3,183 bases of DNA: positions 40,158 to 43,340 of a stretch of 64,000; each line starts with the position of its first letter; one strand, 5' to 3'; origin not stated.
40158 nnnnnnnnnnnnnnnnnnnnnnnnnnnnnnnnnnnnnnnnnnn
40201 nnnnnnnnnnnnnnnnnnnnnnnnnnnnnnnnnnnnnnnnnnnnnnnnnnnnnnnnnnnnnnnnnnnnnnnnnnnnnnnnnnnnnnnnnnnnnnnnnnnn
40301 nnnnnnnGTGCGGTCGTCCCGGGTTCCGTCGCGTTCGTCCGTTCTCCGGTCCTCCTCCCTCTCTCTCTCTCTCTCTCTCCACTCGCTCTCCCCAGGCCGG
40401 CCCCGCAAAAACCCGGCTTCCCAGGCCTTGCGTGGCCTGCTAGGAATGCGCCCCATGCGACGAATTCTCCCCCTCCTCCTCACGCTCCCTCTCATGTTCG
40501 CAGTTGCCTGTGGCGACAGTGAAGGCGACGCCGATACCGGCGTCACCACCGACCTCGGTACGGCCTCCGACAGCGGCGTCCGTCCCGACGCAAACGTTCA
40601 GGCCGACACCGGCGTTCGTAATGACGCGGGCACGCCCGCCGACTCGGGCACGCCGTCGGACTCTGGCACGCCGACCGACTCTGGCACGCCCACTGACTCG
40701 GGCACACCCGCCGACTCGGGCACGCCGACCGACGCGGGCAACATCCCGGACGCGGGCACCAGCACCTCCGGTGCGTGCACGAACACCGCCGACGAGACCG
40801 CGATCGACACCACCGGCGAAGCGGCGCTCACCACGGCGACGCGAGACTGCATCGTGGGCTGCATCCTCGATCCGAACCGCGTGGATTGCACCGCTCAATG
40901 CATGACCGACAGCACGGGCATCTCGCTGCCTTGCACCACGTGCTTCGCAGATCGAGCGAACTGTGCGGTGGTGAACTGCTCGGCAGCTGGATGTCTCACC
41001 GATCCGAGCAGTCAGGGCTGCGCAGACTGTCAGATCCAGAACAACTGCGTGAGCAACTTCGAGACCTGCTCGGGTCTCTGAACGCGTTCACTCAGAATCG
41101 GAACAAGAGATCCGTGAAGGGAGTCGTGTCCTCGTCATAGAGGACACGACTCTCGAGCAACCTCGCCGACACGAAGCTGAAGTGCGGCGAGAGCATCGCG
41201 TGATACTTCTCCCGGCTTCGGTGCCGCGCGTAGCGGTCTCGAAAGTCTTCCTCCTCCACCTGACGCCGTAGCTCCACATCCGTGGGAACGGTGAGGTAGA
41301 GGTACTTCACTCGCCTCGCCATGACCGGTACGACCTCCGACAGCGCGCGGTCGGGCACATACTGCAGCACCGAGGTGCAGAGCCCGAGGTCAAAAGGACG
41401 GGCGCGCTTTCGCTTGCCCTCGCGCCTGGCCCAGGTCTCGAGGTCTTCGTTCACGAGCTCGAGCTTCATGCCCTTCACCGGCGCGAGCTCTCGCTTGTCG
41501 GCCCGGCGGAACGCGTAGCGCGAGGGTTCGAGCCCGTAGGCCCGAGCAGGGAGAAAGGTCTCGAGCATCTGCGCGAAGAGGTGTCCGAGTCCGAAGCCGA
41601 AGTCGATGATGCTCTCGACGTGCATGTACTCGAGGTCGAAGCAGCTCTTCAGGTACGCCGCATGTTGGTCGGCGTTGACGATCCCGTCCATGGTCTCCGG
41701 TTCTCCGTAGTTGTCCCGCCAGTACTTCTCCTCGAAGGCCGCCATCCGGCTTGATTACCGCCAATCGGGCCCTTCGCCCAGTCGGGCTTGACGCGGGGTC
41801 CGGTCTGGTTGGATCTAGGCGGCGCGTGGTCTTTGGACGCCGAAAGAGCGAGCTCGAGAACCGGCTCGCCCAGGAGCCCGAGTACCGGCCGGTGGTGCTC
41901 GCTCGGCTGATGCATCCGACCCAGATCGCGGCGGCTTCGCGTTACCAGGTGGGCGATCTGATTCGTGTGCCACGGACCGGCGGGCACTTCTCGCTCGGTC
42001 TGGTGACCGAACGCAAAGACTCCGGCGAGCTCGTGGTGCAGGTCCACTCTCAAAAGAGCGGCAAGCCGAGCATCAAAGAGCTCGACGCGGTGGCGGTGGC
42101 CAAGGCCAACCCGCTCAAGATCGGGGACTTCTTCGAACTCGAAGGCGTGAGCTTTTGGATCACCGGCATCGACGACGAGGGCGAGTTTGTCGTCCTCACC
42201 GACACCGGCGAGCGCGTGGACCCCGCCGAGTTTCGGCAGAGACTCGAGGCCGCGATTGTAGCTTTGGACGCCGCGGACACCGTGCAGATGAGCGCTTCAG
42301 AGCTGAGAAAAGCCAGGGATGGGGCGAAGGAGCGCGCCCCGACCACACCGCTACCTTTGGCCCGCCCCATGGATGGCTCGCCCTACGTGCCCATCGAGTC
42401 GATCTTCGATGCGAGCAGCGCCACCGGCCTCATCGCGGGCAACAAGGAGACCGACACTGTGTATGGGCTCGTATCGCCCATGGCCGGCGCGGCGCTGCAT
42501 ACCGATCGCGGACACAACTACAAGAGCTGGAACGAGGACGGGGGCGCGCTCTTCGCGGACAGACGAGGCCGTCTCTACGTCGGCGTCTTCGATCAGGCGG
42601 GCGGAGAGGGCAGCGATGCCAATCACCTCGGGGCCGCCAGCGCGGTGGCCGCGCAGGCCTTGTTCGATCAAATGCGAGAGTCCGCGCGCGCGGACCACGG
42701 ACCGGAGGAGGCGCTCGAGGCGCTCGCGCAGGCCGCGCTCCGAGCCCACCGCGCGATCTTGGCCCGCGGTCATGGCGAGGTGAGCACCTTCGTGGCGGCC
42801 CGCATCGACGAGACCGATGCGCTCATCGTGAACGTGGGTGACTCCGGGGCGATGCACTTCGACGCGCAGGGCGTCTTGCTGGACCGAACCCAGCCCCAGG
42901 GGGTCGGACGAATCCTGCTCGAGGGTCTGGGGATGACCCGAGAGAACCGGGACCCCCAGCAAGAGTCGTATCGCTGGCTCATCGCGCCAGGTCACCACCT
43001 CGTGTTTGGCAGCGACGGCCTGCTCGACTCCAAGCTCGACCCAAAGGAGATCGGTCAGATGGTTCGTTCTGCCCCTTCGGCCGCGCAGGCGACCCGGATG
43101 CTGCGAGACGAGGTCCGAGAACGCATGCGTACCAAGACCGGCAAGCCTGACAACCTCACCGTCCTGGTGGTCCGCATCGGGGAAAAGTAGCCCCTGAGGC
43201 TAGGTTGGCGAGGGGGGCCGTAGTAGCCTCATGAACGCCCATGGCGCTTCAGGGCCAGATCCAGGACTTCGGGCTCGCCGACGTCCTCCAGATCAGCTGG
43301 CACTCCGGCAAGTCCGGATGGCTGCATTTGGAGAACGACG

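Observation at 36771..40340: Family of ~115-145-nt long-hairpin repeats with compensatory stem changes, bracketing gene cassettes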

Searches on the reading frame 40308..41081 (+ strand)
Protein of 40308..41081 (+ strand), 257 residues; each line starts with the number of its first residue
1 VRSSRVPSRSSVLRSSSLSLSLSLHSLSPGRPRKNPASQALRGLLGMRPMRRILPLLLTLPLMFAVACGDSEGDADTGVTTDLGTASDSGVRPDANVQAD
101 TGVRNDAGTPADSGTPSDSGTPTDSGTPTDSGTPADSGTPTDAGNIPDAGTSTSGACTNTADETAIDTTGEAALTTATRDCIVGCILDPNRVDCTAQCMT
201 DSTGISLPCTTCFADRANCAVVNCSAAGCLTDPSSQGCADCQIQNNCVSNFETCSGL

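Call 15: search_protein_families(library=pfam, proteins=[window:40308-41081:+], max_evalue=0.01)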
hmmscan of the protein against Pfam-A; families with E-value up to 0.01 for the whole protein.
window:40308-41081:+ (257 aa): 0 families

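Call 69: search_protein_families(library=ncbifam, proteins=[window:40455-41081:+], max_evalue=0.01)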
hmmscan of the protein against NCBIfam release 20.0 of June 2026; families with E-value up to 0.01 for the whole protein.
window:40455-41081:+ (208 aa): 3 families
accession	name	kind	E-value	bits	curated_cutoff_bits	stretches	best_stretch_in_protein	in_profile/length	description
NF000535.3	MSCRAMM_SdrC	exception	0.0047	15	1700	1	22-95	826-899/963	MSCRAMM family adhesin SdrC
NF012181.0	MSCRAMM_SdrD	exception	0.005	14.3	2500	1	22-100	1242-1320/1379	MSCRAMM family adhesin SdrD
NF038330.1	adhesin_SclA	exception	0.0055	16.4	400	1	25-123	155-251/405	LPXTG-anchored collagen-like adhesin Scl1/SclA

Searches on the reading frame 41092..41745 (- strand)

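Call 15: search_protein_families(library=pfam, proteins=[window:41092-41745:-], max_evalue=0.01)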
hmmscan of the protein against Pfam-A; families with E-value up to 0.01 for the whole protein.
window:41092-41745:- (217 aa): 4 families
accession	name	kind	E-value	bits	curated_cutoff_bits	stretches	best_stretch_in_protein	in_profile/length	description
PF13649.12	Methyltransf_25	-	2e-06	28.8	27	1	46-147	1-94/97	Methyltransferase domain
PF08242.18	Methyltransf_12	-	1.3e-05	26.2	30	1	47-135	1-85/98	Methyltransferase domain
PF13489.12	Methyltransf_23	-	2e-05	24.9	27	1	44-198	24-151/164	Methyltransferase domain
PF08241.18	Methyltransf_11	-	0.00021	22.3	21.2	1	48-141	2-86/95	Methyltransferase domain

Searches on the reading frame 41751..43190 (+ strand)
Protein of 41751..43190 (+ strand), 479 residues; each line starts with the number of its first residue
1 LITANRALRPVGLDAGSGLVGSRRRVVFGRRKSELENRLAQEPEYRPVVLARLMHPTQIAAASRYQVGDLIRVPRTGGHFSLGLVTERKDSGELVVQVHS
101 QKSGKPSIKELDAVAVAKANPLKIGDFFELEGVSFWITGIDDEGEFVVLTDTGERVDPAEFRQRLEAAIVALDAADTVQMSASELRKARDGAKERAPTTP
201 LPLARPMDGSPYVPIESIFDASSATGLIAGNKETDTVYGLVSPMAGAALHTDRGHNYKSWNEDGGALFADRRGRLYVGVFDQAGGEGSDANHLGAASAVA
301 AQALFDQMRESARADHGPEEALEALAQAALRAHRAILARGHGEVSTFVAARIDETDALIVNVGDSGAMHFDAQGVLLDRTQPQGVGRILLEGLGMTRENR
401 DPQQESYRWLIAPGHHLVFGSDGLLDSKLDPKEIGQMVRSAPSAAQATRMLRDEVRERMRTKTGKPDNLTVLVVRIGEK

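Call 15: search_protein_families(library=pfam, proteins=[window:41751-43190:+], max_evalue=0.01)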
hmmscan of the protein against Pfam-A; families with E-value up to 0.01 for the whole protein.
window:41751-43190:+ (479 aa): 2 families
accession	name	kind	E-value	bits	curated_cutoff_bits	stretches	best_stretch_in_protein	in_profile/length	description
PF07228.17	SpoIIE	-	1.8e-08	35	25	1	294-476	16-191/192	Stage II sporulation protein E (SpoIIE)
PF13672.11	PP2C_2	-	6.4e-06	26.3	24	1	283-454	30-198/209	Protein phosphatase 2C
